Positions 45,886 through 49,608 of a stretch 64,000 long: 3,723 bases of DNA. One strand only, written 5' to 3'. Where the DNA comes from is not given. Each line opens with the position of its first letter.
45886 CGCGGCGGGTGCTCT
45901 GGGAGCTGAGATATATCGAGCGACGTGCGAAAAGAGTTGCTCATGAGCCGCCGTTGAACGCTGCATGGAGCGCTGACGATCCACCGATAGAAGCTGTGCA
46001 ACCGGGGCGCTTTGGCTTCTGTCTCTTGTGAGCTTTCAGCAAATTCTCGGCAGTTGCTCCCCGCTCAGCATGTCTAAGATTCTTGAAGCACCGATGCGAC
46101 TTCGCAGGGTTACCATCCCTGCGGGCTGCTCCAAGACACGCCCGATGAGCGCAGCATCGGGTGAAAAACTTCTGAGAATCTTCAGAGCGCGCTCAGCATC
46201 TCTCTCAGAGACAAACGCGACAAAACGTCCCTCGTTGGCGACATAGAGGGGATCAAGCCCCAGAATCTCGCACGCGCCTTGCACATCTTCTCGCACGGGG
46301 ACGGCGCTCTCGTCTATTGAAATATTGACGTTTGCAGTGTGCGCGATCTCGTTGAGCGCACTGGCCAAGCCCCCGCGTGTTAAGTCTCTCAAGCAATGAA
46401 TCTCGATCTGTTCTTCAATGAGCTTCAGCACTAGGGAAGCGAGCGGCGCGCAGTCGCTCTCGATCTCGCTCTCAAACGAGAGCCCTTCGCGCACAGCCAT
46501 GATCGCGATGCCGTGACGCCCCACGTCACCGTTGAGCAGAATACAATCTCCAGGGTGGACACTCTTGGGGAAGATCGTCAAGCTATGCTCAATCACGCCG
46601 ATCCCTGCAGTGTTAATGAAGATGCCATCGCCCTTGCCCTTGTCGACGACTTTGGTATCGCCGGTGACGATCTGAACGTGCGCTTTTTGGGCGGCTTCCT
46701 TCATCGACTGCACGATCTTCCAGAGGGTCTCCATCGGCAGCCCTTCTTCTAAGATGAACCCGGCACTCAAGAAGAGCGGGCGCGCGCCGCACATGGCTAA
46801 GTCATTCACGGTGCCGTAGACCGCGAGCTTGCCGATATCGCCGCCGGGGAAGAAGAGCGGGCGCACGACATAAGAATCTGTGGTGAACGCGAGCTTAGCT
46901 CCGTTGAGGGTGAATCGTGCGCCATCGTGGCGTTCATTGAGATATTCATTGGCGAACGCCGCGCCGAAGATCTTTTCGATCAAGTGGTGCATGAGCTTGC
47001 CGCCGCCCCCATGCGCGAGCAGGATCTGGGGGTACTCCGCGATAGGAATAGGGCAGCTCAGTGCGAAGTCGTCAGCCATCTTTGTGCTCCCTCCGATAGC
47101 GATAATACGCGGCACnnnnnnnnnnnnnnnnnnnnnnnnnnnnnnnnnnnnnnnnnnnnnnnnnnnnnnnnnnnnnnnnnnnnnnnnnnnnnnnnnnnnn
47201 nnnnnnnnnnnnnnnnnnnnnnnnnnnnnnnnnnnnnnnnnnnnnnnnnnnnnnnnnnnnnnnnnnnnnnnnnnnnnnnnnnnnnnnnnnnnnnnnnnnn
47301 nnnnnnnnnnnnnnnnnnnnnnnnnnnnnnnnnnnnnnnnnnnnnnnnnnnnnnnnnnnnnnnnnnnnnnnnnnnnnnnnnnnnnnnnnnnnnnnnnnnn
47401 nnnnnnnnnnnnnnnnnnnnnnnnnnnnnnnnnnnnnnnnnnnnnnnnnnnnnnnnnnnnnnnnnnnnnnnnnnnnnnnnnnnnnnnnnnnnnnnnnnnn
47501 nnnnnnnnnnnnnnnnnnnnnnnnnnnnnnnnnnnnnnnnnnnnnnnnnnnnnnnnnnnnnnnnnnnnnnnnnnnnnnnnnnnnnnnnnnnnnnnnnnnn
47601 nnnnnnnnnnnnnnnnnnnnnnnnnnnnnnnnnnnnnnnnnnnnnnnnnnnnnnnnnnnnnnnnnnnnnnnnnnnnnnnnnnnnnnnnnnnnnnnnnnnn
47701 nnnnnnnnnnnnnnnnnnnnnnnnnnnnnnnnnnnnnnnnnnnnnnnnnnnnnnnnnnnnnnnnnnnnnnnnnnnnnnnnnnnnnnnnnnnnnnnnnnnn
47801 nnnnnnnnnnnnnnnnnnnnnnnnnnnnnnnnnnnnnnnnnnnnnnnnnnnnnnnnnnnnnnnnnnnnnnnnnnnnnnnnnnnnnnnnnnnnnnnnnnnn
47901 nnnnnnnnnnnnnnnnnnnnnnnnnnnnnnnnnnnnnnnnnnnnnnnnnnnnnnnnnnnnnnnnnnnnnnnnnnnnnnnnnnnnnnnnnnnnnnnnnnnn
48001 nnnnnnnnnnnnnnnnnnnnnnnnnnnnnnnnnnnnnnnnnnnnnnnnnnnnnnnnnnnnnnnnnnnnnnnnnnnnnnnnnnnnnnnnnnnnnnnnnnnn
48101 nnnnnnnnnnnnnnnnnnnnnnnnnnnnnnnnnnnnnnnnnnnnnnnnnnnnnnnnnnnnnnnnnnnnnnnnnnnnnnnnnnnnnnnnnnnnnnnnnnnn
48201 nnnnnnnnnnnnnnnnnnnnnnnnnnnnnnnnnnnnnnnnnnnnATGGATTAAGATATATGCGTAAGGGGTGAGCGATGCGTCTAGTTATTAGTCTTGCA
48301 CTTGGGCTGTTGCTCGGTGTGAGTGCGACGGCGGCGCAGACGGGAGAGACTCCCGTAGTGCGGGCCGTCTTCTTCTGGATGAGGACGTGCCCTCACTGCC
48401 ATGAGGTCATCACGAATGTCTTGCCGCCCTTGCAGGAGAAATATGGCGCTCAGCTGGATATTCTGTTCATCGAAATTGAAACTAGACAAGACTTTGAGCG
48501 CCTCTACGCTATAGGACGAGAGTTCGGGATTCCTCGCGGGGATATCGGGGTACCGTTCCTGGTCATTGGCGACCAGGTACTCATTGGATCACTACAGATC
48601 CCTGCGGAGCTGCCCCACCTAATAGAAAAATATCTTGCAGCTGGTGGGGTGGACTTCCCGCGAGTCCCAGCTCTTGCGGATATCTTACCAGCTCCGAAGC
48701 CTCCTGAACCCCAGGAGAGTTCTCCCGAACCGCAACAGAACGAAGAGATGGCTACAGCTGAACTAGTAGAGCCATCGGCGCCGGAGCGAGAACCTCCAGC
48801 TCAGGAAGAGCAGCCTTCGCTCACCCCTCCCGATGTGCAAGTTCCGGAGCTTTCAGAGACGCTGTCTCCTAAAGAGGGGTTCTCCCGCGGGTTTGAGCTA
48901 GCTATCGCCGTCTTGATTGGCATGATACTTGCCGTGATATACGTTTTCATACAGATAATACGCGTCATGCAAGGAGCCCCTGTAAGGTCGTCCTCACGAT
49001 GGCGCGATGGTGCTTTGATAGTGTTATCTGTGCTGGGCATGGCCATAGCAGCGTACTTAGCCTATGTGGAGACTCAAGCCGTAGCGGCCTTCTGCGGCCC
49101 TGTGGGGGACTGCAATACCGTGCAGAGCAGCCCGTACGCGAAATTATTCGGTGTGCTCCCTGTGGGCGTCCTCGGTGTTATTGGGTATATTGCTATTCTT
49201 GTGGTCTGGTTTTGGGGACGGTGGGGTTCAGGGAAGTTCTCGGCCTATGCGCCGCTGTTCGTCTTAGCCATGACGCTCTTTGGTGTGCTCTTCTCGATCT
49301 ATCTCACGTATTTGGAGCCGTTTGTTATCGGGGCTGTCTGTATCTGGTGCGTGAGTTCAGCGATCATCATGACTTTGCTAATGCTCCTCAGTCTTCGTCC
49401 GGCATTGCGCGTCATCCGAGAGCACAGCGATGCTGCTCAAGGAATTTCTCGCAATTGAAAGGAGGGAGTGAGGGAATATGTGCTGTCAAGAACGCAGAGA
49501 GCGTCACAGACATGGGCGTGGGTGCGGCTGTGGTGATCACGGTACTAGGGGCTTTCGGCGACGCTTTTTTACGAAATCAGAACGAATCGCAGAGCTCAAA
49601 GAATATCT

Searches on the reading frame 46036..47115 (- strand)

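Call 7: search_protein_families(library=pfam, proteins=[window:46036-47115:-], max_evalue=0.00001)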
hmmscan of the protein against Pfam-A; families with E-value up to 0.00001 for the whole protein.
window:46036-47115:- (359 aa): 2 families
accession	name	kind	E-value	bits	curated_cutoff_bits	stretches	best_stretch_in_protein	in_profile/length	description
PF02769.27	AIRS_C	-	4.8e-28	98.7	23.1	1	188-333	2-151/156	AIR synthase related protein, C-terminal domain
PF00586.29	AIRS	-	2.5e-24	86.3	24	1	64-175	3-112/112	AIR synthase related protein, N-terminal domain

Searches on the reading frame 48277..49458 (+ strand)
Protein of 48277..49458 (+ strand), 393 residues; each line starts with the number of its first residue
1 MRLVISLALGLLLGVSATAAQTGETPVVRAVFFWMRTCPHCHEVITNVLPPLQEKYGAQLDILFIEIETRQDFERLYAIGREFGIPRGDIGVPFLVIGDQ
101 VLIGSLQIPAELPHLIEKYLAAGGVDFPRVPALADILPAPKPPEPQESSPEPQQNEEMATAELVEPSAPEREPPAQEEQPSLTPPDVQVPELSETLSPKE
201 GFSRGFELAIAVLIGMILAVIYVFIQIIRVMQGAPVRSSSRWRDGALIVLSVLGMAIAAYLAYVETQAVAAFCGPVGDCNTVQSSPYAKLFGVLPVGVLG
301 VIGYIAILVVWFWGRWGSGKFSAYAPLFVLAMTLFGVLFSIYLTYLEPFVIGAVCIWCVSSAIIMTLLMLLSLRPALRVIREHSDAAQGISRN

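Call 7: search_protein_families(library=pfam, proteins=[window:48277-49458:+], max_evalue=0.00001)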
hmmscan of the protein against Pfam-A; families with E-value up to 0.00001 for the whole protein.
window:48277-49458:+ (393 aa): 1 family
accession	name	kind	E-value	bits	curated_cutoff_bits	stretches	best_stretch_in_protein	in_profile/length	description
PF07884.19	VKOR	-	1.5e-24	87.1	27.5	1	247-372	3-133/134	Vitamin K epoxide reductase family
